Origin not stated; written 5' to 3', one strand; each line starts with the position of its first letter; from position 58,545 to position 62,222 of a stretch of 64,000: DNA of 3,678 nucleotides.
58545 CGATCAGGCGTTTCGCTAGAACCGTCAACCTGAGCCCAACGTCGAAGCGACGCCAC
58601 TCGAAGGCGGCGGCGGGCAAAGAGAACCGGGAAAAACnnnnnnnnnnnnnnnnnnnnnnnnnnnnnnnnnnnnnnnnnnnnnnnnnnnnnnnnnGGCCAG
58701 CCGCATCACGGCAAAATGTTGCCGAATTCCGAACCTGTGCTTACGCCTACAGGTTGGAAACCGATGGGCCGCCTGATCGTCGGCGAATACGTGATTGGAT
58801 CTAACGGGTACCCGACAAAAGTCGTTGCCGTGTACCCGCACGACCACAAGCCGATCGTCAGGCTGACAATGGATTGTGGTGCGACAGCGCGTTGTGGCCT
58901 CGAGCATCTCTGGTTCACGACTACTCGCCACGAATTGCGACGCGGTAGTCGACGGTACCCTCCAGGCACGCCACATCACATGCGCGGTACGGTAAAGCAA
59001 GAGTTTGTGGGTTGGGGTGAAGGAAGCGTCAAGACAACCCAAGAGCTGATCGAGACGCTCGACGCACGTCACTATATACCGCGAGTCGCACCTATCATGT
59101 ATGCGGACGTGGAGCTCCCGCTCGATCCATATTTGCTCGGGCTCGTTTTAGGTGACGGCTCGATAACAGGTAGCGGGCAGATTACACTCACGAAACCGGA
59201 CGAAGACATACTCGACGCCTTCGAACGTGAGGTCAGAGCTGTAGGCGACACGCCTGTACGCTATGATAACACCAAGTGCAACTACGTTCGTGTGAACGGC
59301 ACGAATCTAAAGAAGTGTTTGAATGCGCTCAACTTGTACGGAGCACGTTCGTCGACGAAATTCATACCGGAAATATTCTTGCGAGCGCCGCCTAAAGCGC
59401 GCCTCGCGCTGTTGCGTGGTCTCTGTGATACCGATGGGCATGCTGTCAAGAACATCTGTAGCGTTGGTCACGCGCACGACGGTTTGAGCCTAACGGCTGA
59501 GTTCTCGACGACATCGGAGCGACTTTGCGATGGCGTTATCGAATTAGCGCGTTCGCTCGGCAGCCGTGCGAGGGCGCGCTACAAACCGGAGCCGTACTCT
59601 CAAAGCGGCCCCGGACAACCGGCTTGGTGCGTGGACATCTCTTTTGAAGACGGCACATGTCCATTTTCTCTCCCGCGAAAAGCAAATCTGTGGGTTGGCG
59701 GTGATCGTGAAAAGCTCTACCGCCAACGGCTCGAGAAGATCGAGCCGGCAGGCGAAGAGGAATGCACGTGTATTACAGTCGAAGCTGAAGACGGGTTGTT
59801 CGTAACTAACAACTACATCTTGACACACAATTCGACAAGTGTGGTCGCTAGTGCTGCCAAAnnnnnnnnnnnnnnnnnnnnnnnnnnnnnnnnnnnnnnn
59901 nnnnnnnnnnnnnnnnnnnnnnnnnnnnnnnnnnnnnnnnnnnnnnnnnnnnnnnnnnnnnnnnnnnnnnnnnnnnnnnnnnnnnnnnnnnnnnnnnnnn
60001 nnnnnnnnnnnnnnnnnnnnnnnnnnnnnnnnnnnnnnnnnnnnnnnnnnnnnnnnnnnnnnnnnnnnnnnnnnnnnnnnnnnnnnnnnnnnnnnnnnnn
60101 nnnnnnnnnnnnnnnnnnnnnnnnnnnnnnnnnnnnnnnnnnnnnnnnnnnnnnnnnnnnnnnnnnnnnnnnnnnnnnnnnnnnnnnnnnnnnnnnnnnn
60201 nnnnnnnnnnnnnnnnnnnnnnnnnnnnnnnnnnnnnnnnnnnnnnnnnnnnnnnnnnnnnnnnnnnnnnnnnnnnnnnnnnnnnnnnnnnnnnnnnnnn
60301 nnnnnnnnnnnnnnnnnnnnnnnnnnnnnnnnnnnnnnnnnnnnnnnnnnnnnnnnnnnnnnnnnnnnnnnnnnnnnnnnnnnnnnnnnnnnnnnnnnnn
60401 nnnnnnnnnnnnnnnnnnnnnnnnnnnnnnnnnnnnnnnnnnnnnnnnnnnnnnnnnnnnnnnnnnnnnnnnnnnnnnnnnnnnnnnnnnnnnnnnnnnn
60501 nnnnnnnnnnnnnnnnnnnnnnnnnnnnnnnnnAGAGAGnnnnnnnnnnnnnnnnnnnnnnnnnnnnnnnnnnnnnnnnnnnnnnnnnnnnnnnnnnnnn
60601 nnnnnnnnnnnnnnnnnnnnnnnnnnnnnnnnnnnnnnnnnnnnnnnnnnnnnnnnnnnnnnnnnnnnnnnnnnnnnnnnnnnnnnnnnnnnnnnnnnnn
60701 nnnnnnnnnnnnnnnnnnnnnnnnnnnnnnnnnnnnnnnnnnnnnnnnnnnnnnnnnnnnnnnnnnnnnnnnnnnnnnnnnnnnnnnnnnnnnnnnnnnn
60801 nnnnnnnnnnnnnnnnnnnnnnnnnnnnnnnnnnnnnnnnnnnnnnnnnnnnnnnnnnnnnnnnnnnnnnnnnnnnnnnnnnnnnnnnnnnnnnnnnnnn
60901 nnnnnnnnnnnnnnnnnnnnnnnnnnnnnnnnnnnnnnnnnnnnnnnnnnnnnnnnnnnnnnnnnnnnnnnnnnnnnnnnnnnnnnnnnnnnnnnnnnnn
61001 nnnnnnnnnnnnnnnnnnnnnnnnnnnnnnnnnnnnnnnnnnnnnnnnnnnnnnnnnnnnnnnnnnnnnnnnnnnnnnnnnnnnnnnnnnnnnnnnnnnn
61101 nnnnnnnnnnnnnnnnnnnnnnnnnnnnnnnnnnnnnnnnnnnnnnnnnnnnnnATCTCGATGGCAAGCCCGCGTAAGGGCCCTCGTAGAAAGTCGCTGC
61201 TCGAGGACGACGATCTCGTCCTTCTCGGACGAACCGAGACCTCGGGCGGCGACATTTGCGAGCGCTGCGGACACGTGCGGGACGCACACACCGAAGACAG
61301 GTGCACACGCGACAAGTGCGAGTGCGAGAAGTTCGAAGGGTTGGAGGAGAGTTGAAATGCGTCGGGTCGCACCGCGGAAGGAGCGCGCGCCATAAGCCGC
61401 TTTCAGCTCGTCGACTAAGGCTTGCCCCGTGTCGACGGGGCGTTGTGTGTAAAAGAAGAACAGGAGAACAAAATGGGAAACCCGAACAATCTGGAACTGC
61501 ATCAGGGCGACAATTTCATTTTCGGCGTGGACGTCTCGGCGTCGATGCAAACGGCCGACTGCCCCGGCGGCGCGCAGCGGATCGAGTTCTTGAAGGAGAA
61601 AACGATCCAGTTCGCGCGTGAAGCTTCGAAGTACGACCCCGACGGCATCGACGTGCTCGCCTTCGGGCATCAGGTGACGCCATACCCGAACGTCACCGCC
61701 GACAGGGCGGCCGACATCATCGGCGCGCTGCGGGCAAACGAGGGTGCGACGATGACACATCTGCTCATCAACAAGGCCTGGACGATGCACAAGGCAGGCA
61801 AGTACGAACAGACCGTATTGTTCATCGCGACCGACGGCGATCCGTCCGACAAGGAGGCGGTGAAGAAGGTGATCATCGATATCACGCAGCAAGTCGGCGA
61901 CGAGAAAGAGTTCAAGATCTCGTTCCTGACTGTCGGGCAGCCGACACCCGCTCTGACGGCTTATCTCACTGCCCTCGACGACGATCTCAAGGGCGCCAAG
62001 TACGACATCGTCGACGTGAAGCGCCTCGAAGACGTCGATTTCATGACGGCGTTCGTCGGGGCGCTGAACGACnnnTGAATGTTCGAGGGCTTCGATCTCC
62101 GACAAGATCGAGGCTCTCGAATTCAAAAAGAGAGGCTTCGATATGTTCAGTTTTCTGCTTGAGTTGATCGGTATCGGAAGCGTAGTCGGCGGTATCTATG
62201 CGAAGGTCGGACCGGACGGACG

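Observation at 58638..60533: Intein with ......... endonuclease in the P-loop of a Sak4-like AAA_24 ATPase; class-3-like, Met at position 1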

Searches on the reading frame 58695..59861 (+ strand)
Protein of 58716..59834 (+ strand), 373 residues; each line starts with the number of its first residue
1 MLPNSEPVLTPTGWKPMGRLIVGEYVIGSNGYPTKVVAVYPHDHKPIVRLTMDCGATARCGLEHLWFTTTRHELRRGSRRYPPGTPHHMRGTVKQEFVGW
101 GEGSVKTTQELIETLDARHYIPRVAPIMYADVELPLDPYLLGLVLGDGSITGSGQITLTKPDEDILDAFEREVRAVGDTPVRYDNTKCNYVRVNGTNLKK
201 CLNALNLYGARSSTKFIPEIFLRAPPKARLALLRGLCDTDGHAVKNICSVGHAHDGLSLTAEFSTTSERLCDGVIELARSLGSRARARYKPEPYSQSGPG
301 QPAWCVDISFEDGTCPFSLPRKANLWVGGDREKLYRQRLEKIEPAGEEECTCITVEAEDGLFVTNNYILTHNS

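Call 3: search_protein_families(library=pfam, proteins=[window:58716-59831:+], max_evalue=1)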
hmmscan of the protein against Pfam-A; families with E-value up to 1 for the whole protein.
window:58716-59831:+ (372 aa): 2 families
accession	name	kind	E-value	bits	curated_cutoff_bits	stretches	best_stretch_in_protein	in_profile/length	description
PF14528.11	LAGLIDADG_3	-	3.2e-09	37.4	22.5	2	229-294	3-56/82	LAGLIDADG-like domain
PF05204.19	Hom_end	-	1e-05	26.1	21.1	1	226-298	11-73/110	Homing endonuclease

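Call 11: find_homologous_proteins(query=window:58716-59831:+)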
Query window:58716-59831:+ (372 aa): 41 proteins with E <= 0.001 among 4368 candidates.
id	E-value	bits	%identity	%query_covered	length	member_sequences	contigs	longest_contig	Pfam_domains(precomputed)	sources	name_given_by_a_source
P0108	1.9e-258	875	100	100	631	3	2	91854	PF14528.12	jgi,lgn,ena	-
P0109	2.3e-184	631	75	100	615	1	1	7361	-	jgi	jgi:hypothetical protein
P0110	6.0e-170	584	70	100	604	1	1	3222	-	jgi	jgi:hypothetical protein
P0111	3.0e-139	482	58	100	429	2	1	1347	PF14528.12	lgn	-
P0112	8.1e-104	366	48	99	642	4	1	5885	PF14528.12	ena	-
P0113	9.7e-102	359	46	99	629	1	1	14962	PF14528.12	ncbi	-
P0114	5.6e-89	317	48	99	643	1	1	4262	PF13479.13,PF14528.12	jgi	jgi:hypothetical protein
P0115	1.3e-88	316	46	99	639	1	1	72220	PF13479.13,PF14528.12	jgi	jgi:hypothetical protein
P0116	1.4e-88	316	47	99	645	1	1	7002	PF13479.13,PF14528.12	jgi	jgi:hypothetical protein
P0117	1.2e-86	309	46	99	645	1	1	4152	PF13479.13,PF14528.12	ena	-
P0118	5.6e-84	301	47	100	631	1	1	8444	PF13479.13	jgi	jgi:AAA domain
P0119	1.8e-80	289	43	99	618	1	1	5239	PF13479.13,PF14528.12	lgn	-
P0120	1.9e-77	279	41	99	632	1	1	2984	PF05204.20,PF13479.13,PF14528.12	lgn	-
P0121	6.1e-74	267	42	99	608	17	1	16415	PF13479.13,PF14528.12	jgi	jgi:hypothetical protein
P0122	1.8e-67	246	40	99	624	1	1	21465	PF13479.13,PF14528.12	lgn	-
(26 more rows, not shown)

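Call 15: search_solved_structures(query=window:58716-59834:+, max_evalue=1, show_alignments=2)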
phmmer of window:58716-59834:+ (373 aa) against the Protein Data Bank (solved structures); distinct sequences matched with E-value up to 1: 6.
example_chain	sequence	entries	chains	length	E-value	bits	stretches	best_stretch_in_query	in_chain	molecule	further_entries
6riz_A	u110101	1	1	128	9.8e-09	37.9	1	7-71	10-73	gp41-1 intein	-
6qaz_A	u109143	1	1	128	6.1e-06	28.7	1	7-71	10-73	cyanophage-like gp41-1 intein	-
6rix_A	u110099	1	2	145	1e-05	28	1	6-78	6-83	Replicative DNA helicase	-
6riy_A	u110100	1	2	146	1e-05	28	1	6-78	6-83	Replicative DNA helicase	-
6bs8_A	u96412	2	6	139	5.9e-05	25.5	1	6-68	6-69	Replicative DNA helicase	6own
2dch_X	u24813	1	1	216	0.28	13.4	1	136-306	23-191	putative homing endonuclease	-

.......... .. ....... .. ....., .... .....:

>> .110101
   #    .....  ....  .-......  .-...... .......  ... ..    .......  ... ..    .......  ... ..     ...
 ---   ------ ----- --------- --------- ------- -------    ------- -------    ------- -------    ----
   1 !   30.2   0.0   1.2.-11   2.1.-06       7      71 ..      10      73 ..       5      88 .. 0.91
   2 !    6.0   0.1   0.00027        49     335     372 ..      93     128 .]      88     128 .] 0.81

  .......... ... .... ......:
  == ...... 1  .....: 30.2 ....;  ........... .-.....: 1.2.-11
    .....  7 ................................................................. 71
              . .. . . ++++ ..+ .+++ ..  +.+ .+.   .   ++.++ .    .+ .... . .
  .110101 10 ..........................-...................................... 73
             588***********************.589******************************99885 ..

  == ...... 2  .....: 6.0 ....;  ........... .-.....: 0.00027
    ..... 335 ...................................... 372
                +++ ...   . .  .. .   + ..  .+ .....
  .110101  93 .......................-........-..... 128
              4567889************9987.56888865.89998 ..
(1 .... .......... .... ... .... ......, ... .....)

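Call 23: search_protein_families(library=phrogs, proteins=[window:58716-59831:+], max_evalue=0.001)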
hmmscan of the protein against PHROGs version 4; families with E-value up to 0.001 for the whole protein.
window:58716-59831:+ (372 aa): 6 families
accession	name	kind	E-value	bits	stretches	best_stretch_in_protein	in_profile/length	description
phrog_19299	-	head and packaging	3e-19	69.9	1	8-283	39-295/702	terminase large subunit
phrog_15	-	head and packaging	6.1e-16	58.9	1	6-248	84-313/1330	terminase large subunit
phrog_36964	-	head and packaging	1.1e-15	57.7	1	2-371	93-433/890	terminase large subunit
phrog_510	-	DNA, RNA and nucleotide metabolism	3.9e-10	40.1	1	12-248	419-632/667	DNA primase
phrog_4645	-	DNA, RNA and nucleotide metabolism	1.6e-09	38.3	1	139-244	111-221/308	endonuclease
phrog_50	-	DNA, RNA and nucleotide metabolism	2.6e-07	31.1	1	7-68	94-155/570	DnaC-like helicase loader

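Call 25: find_encoding_contigs(protein=P0108, flank=4000, max_places=4)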
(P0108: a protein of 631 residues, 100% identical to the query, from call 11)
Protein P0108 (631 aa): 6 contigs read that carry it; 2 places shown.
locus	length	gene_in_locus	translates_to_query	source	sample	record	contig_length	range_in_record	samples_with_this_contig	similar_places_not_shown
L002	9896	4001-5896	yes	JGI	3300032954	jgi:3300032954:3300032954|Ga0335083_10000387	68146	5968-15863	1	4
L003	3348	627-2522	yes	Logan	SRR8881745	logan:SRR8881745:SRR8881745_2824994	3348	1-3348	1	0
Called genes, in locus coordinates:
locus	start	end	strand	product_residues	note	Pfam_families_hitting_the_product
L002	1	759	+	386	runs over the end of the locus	PF12705:PDDEXK_1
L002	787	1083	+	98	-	-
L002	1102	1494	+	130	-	-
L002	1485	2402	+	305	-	-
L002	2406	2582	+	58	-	-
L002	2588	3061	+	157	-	PF11753:DUF3310 (weak)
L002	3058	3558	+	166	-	PF09152:DUF1937 (faint), PF24963:DUF7768 (faint)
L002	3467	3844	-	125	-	-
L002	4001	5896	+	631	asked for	PF14528:LAGLIDADG_3 (faint)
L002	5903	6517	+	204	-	-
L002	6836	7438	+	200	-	-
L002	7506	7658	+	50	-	-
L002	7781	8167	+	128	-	-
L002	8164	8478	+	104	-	-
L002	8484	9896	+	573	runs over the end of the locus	PF03167:UDG, PF00476:DNA_pol_A (weak)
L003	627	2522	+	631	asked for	PF14528:LAGLIDADG_3 (faint)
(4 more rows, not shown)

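Call 37: predict_structure(alignment_id=A2)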
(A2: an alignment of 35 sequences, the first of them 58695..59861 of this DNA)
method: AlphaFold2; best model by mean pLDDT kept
length: 389 residues; sequences in the alignment: 35
mean_pLDDT: 89.8   pTM: 0.89
mean pLDDT of the five models: 89.8, 89.7, 89.5, 89.3, 88.4
residues with pLDDT >= 90: 279; 70-90: 74; 50-70: 25; < 50: 11
segments of 3 or more residues with pLDDT < 50: 1-3, 382-389
pLDDT, mean of each block of 10 residues (from residue 1): 65 97 98 97 95 97 96 89 74 87 73 93 93 96 98 94 94 98 98 92 98 97 98 98 97 77 84 98 97 90 78 93 95 69 87 97 92 88 43
secondary structure, 60 per line:
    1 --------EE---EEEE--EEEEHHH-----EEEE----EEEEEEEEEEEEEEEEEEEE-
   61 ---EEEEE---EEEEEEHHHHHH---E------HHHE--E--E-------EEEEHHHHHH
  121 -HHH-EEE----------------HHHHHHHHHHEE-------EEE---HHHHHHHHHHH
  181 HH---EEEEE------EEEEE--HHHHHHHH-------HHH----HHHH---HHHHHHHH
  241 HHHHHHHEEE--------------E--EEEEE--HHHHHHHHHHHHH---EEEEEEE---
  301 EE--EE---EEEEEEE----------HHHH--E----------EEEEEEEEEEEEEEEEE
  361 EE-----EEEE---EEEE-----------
elements in order: E14-17 E20-23 E32-35 E40-59 E64-68 E72-77 H78-83 E111-114 H115-120 E126-128 H145-154 E164-166 H170-182 E186-190 E197-201 H204-211 H226-229 H233-247 E248-250 E268-272 H275-287 E291-297 E310-316 H327-330 E344-362 E368-371 E375-378

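Call 39: fold_search(model_id=the predicted structure, library=pdb)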
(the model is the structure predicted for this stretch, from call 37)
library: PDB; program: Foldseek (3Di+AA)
matches with E <= 10: 718; with E <= 0.001: 77
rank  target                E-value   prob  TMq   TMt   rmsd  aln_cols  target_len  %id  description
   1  1ef0_A                2.2e-21  1.00  0.71  0.65   6.5       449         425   17  CRYSTAL STRUCTURE OF PI-SCEI MINIPRECURSOR (released 2000-06-07)
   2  1vde_A                1.7e-19  1.00  0.68  0.62   6.7       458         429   16  PI-SCEI, A HOMING ENDONUCLEASE WITH PROTEIN SPLICING ACTIVITY (released 1998-04-08)
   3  1vde_B                1.8e-19  1.00  0.68  0.62   6.9       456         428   17  PI-SCEI, A HOMING ENDONUCLEASE WITH PROTEIN SPLICING ACTIVITY (released 1998-04-08)
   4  1lws_A                1.2e-18  1.00  0.69  0.64   6.9       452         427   17  Crystal structure of the intein homing endonuclease PI-SceI bound to its recognition sequence (released 2002-09-27)
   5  1lwt_A                2.6e-18  1.00  0.70  0.62   7.2       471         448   16  Crystal structure of the intein homing endonuclease PI-SceI bound to its substrate DNA (Ca2+ free) (released 2002-09-27)
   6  1jva_B                2.9e-18  1.00  0.70  0.64   6.1       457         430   15  CRYSTAL STRUCTURE OF THE VMA1-DERIVED ENDONUCLEASE BEARING THE N AND C EXTEIN PROPEPTIDES (released 2002-08-29)
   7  1jva_A                4.5e-18  1.00  0.66  0.61   7.8       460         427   16  CRYSTAL STRUCTURE OF THE VMA1-DERIVED ENDONUCLEASE BEARING THE N AND C EXTEIN PROPEPTIDES (released 2002-08-29)
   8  7qsu                  5.1e-18  1.00  0.56  0.59   7.1       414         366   16  Crystal structure of homing endonuclease-associated TliVMA intein (C1A, d333-339) (released 2022-03-30)
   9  1um2_B                1.1e-17  1.00  0.68  0.63   8.3       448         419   16  Crystal Structure of the Vma1-Derived Endonuclease with the Ligated Extein Segment (released 2004-09-22)
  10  1dfa                  2.4e-17  1.00  0.63  0.61   9.4       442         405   17  CRYSTAL STRUCTURE OF PI-SCEI IN C2 SPACE GROUP (released 1999-12-08)
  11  1ef0_B                4.7e-17  1.00  0.65  0.65   7.4       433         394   16  CRYSTAL STRUCTURE OF PI-SCEI MINIPRECURSOR (released 2000-06-07)
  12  7qss                  1.2e-16  1.00  0.55  0.50  10.5       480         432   14  Crystal structure of homing endonuclease-associated TliVMA intein (C1A) (released 2022-03-30)
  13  1um2_A                2.9e-16  1.00  0.66  0.62   7.8       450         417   16  Crystal Structure of the Vma1-Derived Endonuclease with the Ligated Extein Segment (released 2004-09-22)
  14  7qst                  5.3e-14  1.00  0.56  0.60   8.1       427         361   14  Crystal structure of homing endonuclease-associated PhoVMA intein (C1A) (released 2022-03-30)
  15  1dq3                  2.3e-11  1.00  0.55  0.48   7.0       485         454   12  CRYSTAL STRUCTURE OF AN ARCHAEAL INTEIN-ENCODED HOMING ENDONUCLEASE PI-PFUI (released 2000-07-05)
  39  6riy_A                2.9e-06  1.00  0.17  0.49  12.9       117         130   28  Crystal structure of MchDnaB-1 intein (N145AA) (released 2020-05-13)
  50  6riy_B                8.0e-06  1.00  0.16  0.46  11.0       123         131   25  Crystal structure of MchDnaB-1 intein (N145AA) (released 2020-05-13)
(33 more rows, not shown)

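Call 40: search_protein_representatives(protein=window:58716-59831:+)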
Query: 372 residues. Proteins with E-value up to 0.001 (for the whole library): 15647; up to 1e-10: 10833; up to 1e-30: 2666. The best 150 are listed.
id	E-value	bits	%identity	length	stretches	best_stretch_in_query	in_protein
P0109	7.3e-185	630.9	77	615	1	1-372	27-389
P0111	9.5e-140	482.4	61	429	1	2-372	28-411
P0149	7.9e-111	387.2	37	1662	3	4-372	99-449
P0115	4.2e-89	315.7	48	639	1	5-372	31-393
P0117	3.8e-87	309.3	50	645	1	3-372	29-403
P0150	3.0e-85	303.0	35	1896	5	8-372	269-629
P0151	9.2e-84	298.1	47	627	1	3-372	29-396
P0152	1.6e-83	297.3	36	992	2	3-372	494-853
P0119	5.7e-81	288.9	48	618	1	3-372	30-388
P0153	2.8e-80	286.7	34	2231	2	3-372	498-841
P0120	6.0e-78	279.0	45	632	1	3-372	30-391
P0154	9.0e-77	275.1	34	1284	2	6-372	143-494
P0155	2.0e-74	267.4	47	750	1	3-372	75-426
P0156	3.2e-74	266.7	39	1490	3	4-372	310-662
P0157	3.8e-73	263.2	37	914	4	5-372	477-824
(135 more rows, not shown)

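Call 44: find_encoding_contigs(protein=P0109, flank=3000, max_places=2)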
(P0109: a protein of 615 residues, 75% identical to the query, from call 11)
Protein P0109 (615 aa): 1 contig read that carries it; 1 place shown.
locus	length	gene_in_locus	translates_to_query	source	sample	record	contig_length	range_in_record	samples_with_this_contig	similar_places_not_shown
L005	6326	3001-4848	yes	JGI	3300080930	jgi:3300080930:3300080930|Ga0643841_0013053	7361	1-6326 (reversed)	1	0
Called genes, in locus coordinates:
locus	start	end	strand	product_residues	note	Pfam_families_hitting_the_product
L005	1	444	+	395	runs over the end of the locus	PF10926:DUF2800, PF12705:PDDEXK_1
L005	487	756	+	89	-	-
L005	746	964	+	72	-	-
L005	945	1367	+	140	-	-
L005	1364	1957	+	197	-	-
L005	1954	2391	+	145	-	PF24963:DUF7768 (weak)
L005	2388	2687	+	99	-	-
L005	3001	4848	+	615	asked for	-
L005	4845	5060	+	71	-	-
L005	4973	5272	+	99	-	-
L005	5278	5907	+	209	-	-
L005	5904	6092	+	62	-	-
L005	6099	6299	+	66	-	-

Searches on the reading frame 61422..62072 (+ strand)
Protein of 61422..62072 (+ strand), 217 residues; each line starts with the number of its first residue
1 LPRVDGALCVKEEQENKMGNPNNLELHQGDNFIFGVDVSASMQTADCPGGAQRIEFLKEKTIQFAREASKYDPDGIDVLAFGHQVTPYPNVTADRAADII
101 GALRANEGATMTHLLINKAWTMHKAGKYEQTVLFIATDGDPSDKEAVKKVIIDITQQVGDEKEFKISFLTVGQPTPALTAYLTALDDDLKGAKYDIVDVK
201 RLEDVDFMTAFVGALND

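Call 23: search_protein_families(library=phrogs, proteins=[window:61422-62072:+], max_evalue=0.001)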
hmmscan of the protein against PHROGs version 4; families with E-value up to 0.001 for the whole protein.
window:61422-62072:+ (217 aa): 1 family
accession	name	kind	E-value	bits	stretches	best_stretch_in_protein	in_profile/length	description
phrog_5359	-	unknown function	5e-09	37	1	36-209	34-205/229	-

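Call 24: search_protein_families(library=pfam, proteins=[window:61422-62072:+], max_evalue=0.001)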
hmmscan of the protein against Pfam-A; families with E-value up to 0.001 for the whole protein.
window:61422-62072:+ (217 aa): 1 family
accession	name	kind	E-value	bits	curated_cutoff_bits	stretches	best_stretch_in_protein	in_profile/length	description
PF13519.12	VWA_2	-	6.5e-05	24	27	1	33-139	2-106/107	von Willebrand factor type A domain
